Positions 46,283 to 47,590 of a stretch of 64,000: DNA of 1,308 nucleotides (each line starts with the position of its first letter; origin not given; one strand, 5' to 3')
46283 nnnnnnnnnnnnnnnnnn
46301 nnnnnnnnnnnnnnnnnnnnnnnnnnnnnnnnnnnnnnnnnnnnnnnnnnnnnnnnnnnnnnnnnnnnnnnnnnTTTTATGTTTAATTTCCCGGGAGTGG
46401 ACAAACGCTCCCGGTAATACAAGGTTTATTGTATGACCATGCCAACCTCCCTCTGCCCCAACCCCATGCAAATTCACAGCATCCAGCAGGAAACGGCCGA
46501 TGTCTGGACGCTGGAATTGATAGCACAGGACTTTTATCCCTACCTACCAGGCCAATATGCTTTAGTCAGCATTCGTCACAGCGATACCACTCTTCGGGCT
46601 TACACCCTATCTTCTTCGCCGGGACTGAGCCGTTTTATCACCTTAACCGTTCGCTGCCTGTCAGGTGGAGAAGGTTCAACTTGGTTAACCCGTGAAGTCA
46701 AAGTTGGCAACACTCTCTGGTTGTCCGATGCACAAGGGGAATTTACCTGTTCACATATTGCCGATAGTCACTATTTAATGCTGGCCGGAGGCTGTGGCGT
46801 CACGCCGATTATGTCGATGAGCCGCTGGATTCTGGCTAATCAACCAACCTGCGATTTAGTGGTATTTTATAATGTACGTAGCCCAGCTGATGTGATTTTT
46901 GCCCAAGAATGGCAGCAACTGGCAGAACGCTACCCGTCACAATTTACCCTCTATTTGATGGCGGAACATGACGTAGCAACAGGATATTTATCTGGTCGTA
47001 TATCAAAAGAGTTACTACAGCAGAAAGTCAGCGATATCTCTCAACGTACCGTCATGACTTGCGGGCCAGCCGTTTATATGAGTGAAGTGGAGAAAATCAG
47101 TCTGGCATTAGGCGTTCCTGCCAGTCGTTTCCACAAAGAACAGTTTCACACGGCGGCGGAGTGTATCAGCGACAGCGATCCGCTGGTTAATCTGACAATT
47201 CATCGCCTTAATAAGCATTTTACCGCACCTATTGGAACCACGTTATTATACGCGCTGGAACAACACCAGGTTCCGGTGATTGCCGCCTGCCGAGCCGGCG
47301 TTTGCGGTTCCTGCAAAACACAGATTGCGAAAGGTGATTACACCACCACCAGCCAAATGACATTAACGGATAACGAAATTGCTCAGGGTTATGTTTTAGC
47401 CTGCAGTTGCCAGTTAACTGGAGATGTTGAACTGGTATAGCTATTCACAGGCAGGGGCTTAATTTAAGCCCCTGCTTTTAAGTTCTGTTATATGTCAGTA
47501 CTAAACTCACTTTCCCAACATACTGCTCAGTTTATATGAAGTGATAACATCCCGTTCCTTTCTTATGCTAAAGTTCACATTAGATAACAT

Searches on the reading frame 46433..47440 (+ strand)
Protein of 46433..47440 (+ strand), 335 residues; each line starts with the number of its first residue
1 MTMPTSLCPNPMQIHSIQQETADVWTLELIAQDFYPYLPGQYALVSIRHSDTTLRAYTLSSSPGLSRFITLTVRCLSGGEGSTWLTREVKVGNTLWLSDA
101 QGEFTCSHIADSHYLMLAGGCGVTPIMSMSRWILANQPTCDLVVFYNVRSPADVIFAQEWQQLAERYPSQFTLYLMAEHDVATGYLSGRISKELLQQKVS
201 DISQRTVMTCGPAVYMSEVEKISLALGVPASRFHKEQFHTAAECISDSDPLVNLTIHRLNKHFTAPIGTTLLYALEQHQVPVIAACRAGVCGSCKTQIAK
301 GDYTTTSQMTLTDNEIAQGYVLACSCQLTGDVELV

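Call 26: search_protein_families(library=pfam, proteins=[window:46433-47440:+], max_evalue=0.001)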
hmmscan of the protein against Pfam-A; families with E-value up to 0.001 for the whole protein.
window:46433-47440:+ (335 aa): 3 families
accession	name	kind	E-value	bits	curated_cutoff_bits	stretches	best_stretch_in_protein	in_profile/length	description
PF00175.26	NAD_binding_1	-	4.3e-17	63.2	22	1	116-219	1-107/109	Oxidoreductase NAD-binding domain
PF00111.32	Fer2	-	2.4e-15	56.7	21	1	256-328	3-76/77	2Fe-2S iron-sulfur cluster binding domain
PF00970.30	FAD_binding_6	-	5.8e-07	30.2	21.1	1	34-104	27-97/99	Oxidoreductase FAD-binding domain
